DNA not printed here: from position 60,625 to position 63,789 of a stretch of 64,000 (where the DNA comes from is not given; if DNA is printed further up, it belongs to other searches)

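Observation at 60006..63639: Candidate defence cluster: PHP-phosphoesterase/ABC-ATPase fusion (Ppl-like) with XRE regulator and PD-(D/E)xK nuclease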

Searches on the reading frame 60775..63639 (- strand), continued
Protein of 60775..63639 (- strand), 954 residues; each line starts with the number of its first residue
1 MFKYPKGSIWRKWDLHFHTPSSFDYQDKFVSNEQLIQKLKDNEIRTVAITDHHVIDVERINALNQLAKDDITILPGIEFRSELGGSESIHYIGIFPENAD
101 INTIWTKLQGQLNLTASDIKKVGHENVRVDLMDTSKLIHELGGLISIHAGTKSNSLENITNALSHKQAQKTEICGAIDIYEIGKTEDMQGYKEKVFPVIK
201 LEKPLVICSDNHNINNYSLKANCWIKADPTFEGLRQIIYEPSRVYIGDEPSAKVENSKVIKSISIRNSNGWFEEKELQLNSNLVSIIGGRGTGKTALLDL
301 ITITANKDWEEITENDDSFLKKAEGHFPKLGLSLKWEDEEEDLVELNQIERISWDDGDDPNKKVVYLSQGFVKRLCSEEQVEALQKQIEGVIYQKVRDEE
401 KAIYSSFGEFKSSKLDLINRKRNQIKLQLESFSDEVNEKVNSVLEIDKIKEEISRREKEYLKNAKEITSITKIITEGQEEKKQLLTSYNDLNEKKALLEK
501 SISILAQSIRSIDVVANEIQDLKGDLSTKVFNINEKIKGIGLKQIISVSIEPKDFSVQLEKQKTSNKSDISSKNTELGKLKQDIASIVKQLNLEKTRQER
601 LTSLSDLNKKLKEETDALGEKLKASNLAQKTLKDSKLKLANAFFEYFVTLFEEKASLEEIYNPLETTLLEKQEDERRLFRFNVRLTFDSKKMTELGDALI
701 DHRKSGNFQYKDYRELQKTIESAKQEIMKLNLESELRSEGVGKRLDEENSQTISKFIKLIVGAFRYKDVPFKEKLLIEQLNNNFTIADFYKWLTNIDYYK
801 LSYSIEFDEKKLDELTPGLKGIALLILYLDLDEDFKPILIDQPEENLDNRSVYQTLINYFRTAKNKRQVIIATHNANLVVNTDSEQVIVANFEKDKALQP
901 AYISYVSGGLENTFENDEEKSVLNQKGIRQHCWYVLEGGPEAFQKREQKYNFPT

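Call 58: get_annotated_region(hit=H29, flank=6000)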
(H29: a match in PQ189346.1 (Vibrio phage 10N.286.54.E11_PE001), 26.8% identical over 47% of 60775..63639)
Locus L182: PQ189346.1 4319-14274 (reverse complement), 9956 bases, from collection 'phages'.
description: Vibrio phage 10N.286.54.E11_PE001, complete genome.
organism: Vibrio phage 10N.286.54.E11_PE001 (NCBI taxid 3385326)
taxonomy: Viruses; Varidnaviria; Bamfordvirae; Preplasmiviricota; Tectiliviricetes; Vinavirales
host: Vibrio cyclitrophicus 10N.286.54.E11; source: seawater; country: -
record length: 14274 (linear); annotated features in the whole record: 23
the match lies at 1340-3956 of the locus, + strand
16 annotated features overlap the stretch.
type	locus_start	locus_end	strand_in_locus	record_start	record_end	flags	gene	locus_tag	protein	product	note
CDS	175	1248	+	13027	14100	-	-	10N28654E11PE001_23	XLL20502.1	hypothetical protein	Y1572_HAEIN_Putative_integrase/recombinase_HI_1572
CDS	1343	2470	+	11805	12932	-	-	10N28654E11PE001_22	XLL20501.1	hypothetical protein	DPO3A_THEAQ_DNA_polymerase_III_subunit_alpha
CDS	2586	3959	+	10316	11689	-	-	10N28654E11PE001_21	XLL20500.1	hypothetical protein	ATPase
CDS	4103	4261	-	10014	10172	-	-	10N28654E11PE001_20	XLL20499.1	hypothetical protein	-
CDS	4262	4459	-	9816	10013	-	-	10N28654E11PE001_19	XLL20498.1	hypothetical protein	-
CDS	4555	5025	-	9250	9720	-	-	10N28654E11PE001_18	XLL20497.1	hypothetical protein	EXLYS_BPT7_Peptidoglycan_transglycosylase_gp16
CDS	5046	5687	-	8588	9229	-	-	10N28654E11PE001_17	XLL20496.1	hypothetical protein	-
CDS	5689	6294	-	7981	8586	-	-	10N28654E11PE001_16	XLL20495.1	hypothetical protein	-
CDS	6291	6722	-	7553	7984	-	-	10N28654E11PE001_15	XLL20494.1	hypothetical protein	-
CDS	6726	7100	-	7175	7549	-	-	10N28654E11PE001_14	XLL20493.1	hypothetical protein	-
CDS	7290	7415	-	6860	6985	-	-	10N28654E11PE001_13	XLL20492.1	hypothetical protein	-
CDS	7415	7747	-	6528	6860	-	-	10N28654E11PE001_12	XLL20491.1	hypothetical protein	-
CDS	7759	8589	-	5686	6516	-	-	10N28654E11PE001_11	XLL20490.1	hypothetical protein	CAPSD_BPPM2_Major_capsid_protein_P2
CDS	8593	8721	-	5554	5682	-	-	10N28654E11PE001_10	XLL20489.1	hypothetical protein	-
CDS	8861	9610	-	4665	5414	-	-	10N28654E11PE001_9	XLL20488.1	hypothetical protein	P- loop_containing_nucleoside_triphosphate_hydrolases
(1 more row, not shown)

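Call 62: search_protein_families(library=phrogs, proteins=[window:60775-63639:-], max_evalue=0.01)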
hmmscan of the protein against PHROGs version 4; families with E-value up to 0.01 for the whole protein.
window:60775-63639:- (954 aa): 0 families

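Call 63: find_encoding_contigs(protein=P0005, flank=6000, max_places=1)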
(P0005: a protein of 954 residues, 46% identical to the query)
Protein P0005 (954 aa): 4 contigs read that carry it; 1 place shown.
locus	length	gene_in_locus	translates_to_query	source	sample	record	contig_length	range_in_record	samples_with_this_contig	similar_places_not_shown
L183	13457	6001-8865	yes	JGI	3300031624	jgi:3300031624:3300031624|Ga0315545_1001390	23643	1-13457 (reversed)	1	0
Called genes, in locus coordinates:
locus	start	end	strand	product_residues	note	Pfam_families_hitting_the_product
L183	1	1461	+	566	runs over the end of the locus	PF26345:ScoMcrA_N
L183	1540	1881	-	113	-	PF02371:Transposase_20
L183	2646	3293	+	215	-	PF19827:DUF6308 (faint)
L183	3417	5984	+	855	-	PF01555:N6_N4_Mtase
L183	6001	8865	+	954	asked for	PF13304:AAA_21 (faint)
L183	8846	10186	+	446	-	PF04326:SLFN_AlbA_2, PF13749:HATPase_c_4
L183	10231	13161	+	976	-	PF04851:ResIII, PF00270:DEAD (weak), PF18766:SWI2_SNF2, PF27151:YagJ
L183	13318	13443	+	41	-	-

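Call 64: find_encoding_contigs(protein=P0006, flank=6000, max_places=1)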
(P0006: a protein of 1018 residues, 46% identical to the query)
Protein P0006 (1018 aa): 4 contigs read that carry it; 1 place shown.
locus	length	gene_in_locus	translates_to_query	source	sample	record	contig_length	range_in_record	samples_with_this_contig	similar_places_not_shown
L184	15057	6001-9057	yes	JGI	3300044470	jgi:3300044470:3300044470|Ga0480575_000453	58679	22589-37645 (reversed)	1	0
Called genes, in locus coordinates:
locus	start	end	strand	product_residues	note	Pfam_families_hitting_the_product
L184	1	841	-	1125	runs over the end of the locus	PF26449:DUF8128 (weak), PF01935:DUF87 (weak), PF10412:TrwB_AAD_bind (faint), PF12728:HTH_17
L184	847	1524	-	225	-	-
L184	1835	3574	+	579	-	PF03602:Cons_hypoth95 (faint), PF01555:N6_N4_Mtase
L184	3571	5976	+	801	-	PF00270:DEAD, PF04851:ResIII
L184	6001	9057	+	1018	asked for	PF13304:AAA_21 (faint)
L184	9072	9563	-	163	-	-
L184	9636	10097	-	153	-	PF13730:HTH_36 (weak)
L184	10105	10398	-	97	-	PF01381:HTH_3 (weak)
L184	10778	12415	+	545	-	PF00239:Resolvase, PF07508:Recombinase, PF13408:Zn_ribbon_recom (weak)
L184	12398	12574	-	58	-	-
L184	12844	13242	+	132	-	-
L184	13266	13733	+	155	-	-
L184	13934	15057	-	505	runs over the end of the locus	PF28123:DUF8370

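Call 65: find_encoding_contigs(protein=P0010, flank=6000, max_places=1)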
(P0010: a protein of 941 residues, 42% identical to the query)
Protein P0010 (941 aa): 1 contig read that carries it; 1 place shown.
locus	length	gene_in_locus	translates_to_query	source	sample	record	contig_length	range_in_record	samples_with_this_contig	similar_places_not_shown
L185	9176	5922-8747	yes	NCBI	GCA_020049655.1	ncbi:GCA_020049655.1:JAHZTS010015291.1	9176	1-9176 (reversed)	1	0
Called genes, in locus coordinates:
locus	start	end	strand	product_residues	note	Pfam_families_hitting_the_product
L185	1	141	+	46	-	?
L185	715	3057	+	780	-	PF12161:HsdM_N, PF02384:N6_Mtase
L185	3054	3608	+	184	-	PF28043:KwaA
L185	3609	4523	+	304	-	PF16162:KwaB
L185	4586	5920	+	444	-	PF01420:Methylase_S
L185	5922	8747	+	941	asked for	PF13304:AAA_21 (weak)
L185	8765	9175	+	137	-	?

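Call 94: search_protein_families(library=ncbifam, proteins=[L044:9218-12247:+, L066:9203-12211:+, L061:9179-12220:+], max_evalue=0.00001)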
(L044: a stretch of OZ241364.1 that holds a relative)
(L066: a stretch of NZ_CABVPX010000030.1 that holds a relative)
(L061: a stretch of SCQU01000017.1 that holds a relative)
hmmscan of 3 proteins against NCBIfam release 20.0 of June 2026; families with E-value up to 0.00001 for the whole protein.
L044:9218-12247:+ (1010 aa): 4 families
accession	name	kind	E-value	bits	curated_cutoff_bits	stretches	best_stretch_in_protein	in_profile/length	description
NF045780.1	TrlF_fam_ATP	equivalog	5.4e-191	637.7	350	1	19-995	1-943/944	TrlF family AAA-like ATPase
NF045781.1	Spaf1101_AAA_ATP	equivalog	1.2e-36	126.5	475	2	868-992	708-829/836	Spaf_1101 family AAA-like ATPase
NF042955.1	Ppl_antiphage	equivalog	3.6e-31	107.9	1000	2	855-995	749-882/882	anti-phage protein Ppl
TIGR04521.1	ECF_ATPase_2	equivalog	5e-06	25.8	330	0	894-953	164-223/279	energy-coupling factor transporter ATPase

L066:9203-12211:+ (1003 aa): 5 families
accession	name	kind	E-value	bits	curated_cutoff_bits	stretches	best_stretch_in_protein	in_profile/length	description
NF045780.1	TrlF_fam_ATP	equivalog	2.6e-206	688.4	350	1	23-999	1-943/944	TrlF family AAA-like ATPase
NF045781.1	Spaf1101_AAA_ATP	equivalog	4.5e-40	137.8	475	1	872-997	708-830/836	Spaf_1101 family AAA-like ATPase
NF042955.1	Ppl_antiphage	equivalog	1.1e-33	116.3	1000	2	855-999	745-882/882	anti-phage protein Ppl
TIGR04521.1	ECF_ATPase_2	equivalog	1.9e-07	30.5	330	0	896-955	162-221/279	energy-coupling factor transporter ATPase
TIGR03608.1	L_ocin_972_ABC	subfamily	8.1e-06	25.4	254.85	0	900-945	156-201/206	putative bacteriocin export ABC transporter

L061:9179-12220:+ (1014 aa): 4 families
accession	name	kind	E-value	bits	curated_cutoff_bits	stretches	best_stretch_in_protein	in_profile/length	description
NF045780.1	TrlF_fam_ATP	equivalog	6.2e-211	703.7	350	1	31-1010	1-943/944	TrlF family AAA-like ATPase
NF045781.1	Spaf1101_AAA_ATP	equivalog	9.6e-40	136.8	475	1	883-1008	708-830/836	Spaf_1101 family AAA-like ATPase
NF042955.1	Ppl_antiphage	equivalog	1.3e-34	119.3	1000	2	866-1010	745-882/882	anti-phage protein Ppl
TIGR04521.1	ECF_ATPase_2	equivalog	4.9e-07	29.1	330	0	907-967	162-222/279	energy-coupling factor transporter ATPase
